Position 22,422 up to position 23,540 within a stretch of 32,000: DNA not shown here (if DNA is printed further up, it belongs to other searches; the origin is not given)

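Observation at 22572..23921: Sigma factor and ZAS-type anti-sigma motif encoded in a single membrane-anchored polypeptide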

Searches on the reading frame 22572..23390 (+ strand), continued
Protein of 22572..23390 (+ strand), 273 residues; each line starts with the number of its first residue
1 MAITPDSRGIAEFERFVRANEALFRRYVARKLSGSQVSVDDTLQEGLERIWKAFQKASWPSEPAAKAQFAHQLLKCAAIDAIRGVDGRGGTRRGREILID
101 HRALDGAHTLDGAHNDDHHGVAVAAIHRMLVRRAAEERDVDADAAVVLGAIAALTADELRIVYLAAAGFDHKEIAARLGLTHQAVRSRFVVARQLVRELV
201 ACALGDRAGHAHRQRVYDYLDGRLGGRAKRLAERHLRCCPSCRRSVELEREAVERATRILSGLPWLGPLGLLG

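Call 66: find_encoding_contigs(protein=P0152, flank=6000, max_places=1)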
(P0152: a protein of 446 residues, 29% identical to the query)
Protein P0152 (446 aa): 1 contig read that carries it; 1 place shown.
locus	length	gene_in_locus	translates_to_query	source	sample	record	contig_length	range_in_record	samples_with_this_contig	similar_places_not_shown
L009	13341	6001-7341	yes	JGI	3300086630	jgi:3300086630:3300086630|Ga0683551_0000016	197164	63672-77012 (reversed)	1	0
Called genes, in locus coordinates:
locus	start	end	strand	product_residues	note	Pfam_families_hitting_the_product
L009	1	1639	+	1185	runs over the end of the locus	PF22733:NNH1, PF05729:NACHT, PF23598:LRR_14 (faint), PF25019:LRR_R13L1-DRL21 (faint), PF23952:LRR_EndoS (faint), PF12799:LRR_4 (faint), PF25013:LRR_Zer-1 (faint)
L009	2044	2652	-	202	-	-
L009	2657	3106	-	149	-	-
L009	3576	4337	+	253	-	-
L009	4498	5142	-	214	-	-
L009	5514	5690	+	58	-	-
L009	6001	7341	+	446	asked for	-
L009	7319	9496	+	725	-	PF19077:Big_13 (faint), PF12245:Big_3_2 (faint)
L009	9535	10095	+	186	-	-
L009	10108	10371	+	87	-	-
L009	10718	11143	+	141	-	PF12840:HTH_20, PF01022:HTH_5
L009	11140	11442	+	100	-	-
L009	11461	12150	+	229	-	PF12648:TcpE (faint)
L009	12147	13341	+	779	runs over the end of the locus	PF12846:AAA_10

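Call 72: search_protein_families(library=ncbifam, proteins=[L004:11477-12091:+, L004:9307-11490:+], max_evalue=0.01)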
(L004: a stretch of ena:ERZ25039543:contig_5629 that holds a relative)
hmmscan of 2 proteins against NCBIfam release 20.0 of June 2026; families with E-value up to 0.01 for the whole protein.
L004:11477-12091:+ (205 aa): 0 families

L004:9307-11490:+ (728 aa): 4 families
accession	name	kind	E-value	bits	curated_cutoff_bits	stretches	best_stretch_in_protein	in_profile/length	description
NF047446.1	barrel_OmpL47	domain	2.2e-08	34.4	40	0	277-297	41-61/68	OmpL47-type beta-barrel domain-containing protein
NF045522.1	MXAN_2561_fam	equivalog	0.00021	20.9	150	0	407-506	163-260/304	MXAN_2561 family MXYO-CTERM-anchored protein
NF033510.3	Ca_tandemer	repeat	0.0033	17.8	50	0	269-295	67-96/96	Ca2+-stabilized repeat-containing adhesin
NF047441.1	Lepto_OmpL47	equivalog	0.0035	17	250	0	276-308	294-327/336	multi-beta-barrel domain surface protein OmpL47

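Call 73: search_dna_similar(query=window:22572-23390:+, collection=plasmids, mode=protein, max_evalue=0.001, max_rows=20)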
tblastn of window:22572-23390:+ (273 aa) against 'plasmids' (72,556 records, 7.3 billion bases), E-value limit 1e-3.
No match.

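Call 74: search_protein_families(library=pfam, proteins=[P0187, P0097, P0068, P0074, P0072, P0048, P0030, L006:2023-3318:+], max_evalue=0.01)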
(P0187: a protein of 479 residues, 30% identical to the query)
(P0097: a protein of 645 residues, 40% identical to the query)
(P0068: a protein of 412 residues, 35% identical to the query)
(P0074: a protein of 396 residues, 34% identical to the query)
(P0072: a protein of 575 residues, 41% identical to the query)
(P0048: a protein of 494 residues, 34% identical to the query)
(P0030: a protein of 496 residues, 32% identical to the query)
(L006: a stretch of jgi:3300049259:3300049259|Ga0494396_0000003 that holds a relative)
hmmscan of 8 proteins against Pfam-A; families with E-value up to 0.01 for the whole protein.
P0187 (479 aa): 4 families
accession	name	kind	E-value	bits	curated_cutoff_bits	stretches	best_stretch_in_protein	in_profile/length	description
PF08281.18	Sigma70_r4_2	-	2.4e-11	43.6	25.7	1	151-202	3-54/54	Sigma-70, region 4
PF04542.20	Sigma70_r2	-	1.5e-10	41.1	24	1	60-126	1-69/71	Sigma-70 region 2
PF04545.22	Sigma70_r4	-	1.4e-05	25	24.1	1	155-203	1-49/50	Sigma-70, region 4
PF13490.11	zf-HC2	-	4.3e-05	24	22.2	1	215-249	1-35/35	Putative zinc-finger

P0097 (645 aa): 2 families
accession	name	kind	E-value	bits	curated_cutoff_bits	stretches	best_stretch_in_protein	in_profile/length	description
PF13490.11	zf-HC2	-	7e-16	58.4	22.2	3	77-106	6-35/35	Putative zinc-finger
PF22618.1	RskA_N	-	0.00081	20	27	0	154-176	12-34/48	Anti-sigma-K factor RskA, N-terminal domain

P0068 (412 aa): 2 families
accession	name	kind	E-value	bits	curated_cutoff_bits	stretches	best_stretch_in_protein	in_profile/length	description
PF13490.11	zf-HC2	-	1e-23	83.4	22.2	3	9-38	6-35/35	Putative zinc-finger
PF24333.1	DUF7501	-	0.0034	18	27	0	29-50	29-50/58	Family of unknown function (DUF7501)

P0074 (396 aa): 2 families
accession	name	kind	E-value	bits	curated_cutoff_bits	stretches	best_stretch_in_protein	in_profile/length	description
PF13490.11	zf-HC2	-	6.5e-29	100.1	22.2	3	88-118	4-34/35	Putative zinc-finger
PF24333.1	DUF7501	-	0.0031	18.1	27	0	28-54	24-51/58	Family of unknown function (DUF7501)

P0072 (575 aa): 46 families (the best 25 are shown)
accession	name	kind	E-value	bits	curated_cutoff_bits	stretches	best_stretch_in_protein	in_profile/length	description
PF13412.12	HTH_24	-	4.5e-28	97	21.9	2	106-131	21-46/48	Winged helix-turn-helix DNA-binding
PF12840.13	HTH_20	-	2.7e-22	78.9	27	2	208-245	9-48/51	Helix-turn-helix domain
PF13384.12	HTH_23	-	3.5e-21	74.8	24.6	2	207-244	9-46/50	Homeodomain-like domain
PF09339.16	HTH_IclR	-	1.6e-20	73.1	22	1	208-246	11-49/52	IclR helix-turn-helix domain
PF08281.18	Sigma70_r4_2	-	2.4e-20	72.3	25.7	1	321-345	25-49/54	Sigma-70, region 4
PF00196.25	GerE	-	1.1e-18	67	23.5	0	315-340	10-35/57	Bacterial regulatory proteins, luxR family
PF01726.22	LexA_DNA_bind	-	2.3e-18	66.2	23.7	0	434-467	28-62/65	LexA DNA binding domain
PF22451.2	NirdL-like_HTH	-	1.4e-17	63.4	27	0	207-244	3-45/47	Siroheme decarboxylase NirDL-like HTH domain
PF13551.12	HTH_29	-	3e-17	62.9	28.1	1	208-253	4-48/64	Winged helix-turn helix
PF05443.17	ROS_MUCR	-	7.6e-16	58.7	25.4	1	481-548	48-116/123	ROS/MUCR transcriptional regulator protein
PF13404.12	HTH_AsnC-type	-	2.3e-15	56.5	27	0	326-347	21-42/42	AsnC-type helix-turn-helix domain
PF13518.12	HTH_28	-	5.2e-15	55.7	25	0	207-245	4-42/52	Helix-turn-helix domain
PF08279.18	HTH_11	-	8.7e-15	54.8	25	0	207-243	7-43/55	HTH domain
PF01022.26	HTH_5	-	1e-14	54.6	22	1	216-246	16-46/47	Bacterial regulatory protein, arsR family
PF13545.12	HTH_Crp_2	-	3.7e-14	52.9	27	1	216-262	23-67/70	Crp-like helix-turn-helix domain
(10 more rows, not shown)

P0048 (494 aa): 1 family
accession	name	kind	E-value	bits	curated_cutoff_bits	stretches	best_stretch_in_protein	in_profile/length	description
PF04545.22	Sigma70_r4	-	0.00024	21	24.1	1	191-235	1-44/50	Sigma-70, region 4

P0030 (496 aa): 2 families
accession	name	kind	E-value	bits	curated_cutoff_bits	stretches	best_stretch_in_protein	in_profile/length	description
PF13490.11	zf-HC2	-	5.2e-08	33.3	22.2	1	285-315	5-35/35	Putative zinc-finger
PF08281.18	Sigma70_r4_2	-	0.0055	16.8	25.7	0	218-266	4-52/54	Sigma-70, region 4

L006:2023-3318:+ (432 aa): 2 families
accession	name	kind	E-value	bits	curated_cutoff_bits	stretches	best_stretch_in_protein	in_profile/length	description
PF04542.20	Sigma70_r2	-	0.0012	19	24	1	33-99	2-70/71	Sigma-70 region 2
PF08281.18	Sigma70_r4_2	-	0.0047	17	25.7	0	131-170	2-41/54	Sigma-70, region 4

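Call 82: find_encoding_contigs(protein=P0003, flank=6000, max_places=1)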
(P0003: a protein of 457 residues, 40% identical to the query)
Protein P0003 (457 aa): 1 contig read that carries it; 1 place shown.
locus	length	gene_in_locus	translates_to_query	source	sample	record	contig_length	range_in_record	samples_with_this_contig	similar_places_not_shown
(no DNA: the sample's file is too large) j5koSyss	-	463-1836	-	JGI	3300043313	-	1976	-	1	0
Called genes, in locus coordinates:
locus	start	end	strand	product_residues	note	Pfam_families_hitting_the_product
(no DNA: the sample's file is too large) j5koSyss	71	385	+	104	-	-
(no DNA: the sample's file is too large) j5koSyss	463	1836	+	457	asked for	PF04542:Sigma70_r2 (weak), PF08281:Sigma70_r4_2 (weak), PF13490:zf-HC2 (weak)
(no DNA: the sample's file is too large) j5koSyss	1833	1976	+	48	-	?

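Call 83: find_encoding_contigs(protein=P0004, flank=6000, max_places=1)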
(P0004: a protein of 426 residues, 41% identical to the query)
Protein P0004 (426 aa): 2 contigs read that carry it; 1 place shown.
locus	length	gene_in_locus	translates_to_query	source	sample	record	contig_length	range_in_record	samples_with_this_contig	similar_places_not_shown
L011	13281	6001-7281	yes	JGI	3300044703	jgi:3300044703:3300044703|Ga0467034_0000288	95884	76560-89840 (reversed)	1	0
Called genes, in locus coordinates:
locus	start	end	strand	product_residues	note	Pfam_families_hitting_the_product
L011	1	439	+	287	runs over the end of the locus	-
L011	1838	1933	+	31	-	-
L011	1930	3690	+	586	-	PF10412:TrwB_AAD_bind (faint), PF12696:TraG-D_C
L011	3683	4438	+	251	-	PF13814:Replic_Relax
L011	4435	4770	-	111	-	-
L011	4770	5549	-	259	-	PF00142:Fer4_NifH (weak), PF01656:CbiA, PF07015:VirC1 (faint), PF09140:MipZ, PF10609:ParA, PF13614:AAA_31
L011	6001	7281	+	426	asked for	PF04542:Sigma70_r2 (weak), PF08281:Sigma70_r4_2 (weak)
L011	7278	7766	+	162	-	-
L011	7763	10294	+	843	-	-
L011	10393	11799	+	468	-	PF00082:Peptidase_S8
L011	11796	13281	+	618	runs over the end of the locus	PF19077:Big_13 (faint), PF12245:Big_3_2 (faint)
